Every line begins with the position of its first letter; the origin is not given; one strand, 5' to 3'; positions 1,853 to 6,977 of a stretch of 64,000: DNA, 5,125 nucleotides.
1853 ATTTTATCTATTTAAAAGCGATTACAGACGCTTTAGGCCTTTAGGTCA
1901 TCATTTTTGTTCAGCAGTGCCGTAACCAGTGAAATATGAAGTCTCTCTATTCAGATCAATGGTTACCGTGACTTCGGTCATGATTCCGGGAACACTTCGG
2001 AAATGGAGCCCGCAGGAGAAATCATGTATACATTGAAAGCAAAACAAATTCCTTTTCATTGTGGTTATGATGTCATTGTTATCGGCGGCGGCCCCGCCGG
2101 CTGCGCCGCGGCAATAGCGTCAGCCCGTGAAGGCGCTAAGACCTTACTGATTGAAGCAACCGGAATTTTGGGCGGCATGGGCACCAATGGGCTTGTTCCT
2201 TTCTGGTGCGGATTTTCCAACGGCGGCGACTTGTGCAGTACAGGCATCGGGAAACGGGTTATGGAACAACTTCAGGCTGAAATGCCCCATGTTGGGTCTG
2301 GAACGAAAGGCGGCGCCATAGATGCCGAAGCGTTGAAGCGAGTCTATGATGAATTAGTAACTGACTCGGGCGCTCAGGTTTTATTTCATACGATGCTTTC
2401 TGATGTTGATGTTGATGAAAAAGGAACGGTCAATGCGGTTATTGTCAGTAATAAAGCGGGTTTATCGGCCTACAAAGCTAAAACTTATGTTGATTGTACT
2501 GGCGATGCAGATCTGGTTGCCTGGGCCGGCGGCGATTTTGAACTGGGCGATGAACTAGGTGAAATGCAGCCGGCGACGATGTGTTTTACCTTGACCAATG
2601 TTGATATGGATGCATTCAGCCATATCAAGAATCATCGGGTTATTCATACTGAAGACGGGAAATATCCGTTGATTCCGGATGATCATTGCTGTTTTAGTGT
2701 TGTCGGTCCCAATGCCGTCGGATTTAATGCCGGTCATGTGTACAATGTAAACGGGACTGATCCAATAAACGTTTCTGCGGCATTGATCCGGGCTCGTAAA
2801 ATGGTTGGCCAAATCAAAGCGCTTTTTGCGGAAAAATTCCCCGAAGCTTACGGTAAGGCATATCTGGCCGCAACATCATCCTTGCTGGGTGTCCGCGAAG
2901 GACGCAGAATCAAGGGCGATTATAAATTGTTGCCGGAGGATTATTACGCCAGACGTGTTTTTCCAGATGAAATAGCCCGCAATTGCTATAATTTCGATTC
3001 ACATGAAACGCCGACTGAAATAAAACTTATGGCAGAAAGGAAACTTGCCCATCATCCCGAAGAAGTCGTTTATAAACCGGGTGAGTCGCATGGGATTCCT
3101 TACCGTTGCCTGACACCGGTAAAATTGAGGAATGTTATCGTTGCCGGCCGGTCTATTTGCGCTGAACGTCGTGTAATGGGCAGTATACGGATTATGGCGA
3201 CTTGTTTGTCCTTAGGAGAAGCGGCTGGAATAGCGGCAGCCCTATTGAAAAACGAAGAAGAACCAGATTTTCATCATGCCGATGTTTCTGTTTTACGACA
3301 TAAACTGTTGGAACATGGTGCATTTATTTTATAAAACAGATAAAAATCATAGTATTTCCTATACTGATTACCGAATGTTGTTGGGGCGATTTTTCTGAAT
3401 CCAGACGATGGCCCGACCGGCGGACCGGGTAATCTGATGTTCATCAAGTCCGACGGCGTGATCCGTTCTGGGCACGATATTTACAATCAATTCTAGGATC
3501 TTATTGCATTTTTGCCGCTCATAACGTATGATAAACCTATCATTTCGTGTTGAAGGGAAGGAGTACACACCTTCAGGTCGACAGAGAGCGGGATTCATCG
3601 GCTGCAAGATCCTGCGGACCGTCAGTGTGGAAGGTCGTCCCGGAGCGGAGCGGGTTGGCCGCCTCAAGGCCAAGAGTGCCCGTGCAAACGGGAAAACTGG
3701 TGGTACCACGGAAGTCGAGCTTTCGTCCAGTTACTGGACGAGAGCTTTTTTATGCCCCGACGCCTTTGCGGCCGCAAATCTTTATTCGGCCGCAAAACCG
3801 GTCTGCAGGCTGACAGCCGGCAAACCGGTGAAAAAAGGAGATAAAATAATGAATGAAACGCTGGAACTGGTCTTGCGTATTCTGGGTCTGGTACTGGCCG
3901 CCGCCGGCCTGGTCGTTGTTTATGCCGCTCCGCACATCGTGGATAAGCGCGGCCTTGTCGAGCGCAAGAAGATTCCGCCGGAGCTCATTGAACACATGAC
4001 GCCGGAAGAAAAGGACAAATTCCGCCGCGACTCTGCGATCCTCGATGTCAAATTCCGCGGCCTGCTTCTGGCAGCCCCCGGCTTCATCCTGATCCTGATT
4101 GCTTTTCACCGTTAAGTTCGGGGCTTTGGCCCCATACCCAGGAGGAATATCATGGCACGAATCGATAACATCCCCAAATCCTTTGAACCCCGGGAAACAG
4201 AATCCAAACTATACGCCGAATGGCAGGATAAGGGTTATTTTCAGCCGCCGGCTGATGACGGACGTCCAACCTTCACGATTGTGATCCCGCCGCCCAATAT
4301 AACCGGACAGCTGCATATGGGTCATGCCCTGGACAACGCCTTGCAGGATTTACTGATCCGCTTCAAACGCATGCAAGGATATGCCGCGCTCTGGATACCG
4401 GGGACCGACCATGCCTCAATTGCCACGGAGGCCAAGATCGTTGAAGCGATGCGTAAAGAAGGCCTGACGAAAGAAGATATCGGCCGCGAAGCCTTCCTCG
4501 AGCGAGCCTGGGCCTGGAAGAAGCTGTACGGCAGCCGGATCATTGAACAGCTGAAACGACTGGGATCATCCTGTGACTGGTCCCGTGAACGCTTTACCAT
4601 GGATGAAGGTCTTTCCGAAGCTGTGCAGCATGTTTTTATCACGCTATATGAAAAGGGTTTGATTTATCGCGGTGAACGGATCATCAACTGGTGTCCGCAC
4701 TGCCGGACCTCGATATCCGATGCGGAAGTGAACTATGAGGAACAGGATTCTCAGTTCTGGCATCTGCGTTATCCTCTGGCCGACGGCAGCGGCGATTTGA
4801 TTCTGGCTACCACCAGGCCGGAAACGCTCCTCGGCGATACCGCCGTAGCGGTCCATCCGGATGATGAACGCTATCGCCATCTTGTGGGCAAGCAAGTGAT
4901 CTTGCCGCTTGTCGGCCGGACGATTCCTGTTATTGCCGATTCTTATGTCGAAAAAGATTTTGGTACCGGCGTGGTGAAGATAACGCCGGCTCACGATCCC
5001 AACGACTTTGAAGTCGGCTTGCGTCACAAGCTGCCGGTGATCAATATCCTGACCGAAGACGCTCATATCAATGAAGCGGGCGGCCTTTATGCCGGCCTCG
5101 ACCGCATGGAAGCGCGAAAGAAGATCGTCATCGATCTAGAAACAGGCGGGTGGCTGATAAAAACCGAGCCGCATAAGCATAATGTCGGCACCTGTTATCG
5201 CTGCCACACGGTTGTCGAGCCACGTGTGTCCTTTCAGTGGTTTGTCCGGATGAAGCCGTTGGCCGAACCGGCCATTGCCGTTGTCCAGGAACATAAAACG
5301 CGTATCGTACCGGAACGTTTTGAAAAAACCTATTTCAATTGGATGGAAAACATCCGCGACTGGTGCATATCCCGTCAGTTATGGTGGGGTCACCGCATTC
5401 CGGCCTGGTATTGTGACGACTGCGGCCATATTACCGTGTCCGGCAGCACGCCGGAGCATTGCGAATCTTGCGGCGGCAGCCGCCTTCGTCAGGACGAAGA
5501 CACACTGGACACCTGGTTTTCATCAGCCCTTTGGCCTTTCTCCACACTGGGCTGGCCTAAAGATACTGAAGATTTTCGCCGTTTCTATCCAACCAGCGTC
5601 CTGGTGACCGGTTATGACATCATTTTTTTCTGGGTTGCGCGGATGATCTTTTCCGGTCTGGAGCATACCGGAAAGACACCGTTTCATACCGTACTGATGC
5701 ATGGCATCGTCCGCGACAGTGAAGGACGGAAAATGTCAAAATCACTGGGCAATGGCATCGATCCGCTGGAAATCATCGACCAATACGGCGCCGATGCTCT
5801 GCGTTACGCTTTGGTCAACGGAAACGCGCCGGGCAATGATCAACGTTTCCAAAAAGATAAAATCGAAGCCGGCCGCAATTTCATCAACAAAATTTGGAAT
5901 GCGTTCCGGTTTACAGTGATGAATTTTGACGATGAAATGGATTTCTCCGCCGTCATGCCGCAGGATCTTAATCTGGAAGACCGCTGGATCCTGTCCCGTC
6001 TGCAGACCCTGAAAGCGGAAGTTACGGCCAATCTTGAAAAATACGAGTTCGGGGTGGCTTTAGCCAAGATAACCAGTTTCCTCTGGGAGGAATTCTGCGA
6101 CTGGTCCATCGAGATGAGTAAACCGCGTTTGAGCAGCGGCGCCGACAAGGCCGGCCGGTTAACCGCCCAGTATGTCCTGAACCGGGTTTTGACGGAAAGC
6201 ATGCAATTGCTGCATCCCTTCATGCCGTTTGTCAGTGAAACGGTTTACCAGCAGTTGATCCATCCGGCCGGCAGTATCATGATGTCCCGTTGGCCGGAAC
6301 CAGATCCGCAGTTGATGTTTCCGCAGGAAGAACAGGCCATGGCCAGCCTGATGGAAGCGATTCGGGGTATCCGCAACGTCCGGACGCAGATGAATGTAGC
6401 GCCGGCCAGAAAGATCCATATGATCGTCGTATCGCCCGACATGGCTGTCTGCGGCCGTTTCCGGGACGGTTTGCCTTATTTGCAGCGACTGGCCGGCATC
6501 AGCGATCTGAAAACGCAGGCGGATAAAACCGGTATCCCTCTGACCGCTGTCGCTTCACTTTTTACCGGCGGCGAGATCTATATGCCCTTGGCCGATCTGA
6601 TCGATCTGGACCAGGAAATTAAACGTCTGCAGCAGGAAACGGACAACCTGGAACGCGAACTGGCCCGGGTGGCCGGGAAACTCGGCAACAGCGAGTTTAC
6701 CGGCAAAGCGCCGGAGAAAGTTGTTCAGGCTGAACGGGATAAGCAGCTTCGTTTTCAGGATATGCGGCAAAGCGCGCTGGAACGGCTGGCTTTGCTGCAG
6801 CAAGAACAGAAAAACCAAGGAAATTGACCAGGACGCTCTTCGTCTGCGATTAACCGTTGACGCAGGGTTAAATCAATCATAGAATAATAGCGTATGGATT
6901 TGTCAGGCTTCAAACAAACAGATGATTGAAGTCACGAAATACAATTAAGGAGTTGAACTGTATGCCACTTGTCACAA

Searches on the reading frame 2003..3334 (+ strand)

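Call 73: search_protein_families(library=pfam, proteins=[window:2003-3334:+], max_evalue=0.00001)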
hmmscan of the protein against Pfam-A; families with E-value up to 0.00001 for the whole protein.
window:2003-3334:+ (443 aa): 5 families
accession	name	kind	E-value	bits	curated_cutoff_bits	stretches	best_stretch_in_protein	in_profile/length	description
PF12831.13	FAD_oxidored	-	3.7e-99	333.3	27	1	23-435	1-416/416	FAD dependent oxidoreductase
PF01134.28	GIDA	-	1.5e-09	37.9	22.1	1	23-111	1-72/391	Glucose inhibited division protein A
PF00890.30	FAD_binding_2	-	1.1e-07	31.9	20.4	1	23-57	1-35/414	FAD binding domain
PF01266.30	DAO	-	2e-06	28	27.9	0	23-58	1-36/353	FAD dependent oxidoreductase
PF07992.20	Pyr_redox_2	-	3.1e-06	27.3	26.1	1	22-54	1-33/291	Pyridine nucleotide-disulphide oxidoreductase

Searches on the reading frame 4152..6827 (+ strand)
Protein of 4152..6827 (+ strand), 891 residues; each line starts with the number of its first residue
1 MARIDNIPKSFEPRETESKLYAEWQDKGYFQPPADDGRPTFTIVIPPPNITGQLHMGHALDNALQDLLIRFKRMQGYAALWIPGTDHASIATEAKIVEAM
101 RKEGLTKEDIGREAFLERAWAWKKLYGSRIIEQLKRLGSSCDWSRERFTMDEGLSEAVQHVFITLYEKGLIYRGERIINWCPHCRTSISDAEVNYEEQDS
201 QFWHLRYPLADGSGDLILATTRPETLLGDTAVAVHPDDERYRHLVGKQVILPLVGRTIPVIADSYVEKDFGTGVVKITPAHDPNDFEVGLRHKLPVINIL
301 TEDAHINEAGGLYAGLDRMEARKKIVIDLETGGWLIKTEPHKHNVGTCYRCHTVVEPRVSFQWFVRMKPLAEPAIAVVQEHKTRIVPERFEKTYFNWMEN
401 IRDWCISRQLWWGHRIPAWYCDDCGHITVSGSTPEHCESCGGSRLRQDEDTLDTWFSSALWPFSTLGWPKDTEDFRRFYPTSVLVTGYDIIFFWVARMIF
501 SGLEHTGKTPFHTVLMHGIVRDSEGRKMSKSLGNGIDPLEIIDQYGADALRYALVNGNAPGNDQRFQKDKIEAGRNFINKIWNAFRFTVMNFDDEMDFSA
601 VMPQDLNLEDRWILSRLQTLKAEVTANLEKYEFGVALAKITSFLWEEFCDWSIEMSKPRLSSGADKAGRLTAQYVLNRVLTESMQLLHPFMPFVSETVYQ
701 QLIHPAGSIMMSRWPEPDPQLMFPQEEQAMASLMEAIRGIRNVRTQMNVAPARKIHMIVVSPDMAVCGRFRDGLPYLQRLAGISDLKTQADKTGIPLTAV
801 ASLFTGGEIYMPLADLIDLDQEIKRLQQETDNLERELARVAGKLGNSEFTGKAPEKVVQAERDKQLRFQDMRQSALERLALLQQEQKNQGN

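Call 73: search_protein_families(library=pfam, proteins=[window:4152-6827:+], max_evalue=0.00001)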
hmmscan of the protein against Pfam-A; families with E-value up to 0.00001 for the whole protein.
window:4152-6827:+ (891 aa): 5 families
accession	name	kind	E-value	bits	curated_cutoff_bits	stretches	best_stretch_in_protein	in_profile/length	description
PF00133.28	tRNA-synt_1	-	4.4e-147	490.6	22.7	1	20-558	2-406/414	tRNA synthetases class I (I, L, M and V)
PF08264.19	Anticodon_1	-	9.1e-41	139.6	25.1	1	610-756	1-145/148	Anticodon-binding domain of tRNA ligase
PF09334.17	tRNA-synt_1g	-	6.3e-27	94.8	20.1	2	471-576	268-376/391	tRNA synthetases class I (M)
PF10458.14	Val_tRNA-synt_C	-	8.5e-14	52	25.9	1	818-882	1-65/66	Valyl tRNA synthetase tRNA binding arm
PF13603.12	tRNA-synt_1_2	-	1.1e-09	38.5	25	1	246-304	86-144/185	Leucyl-tRNA synthetase, editing domain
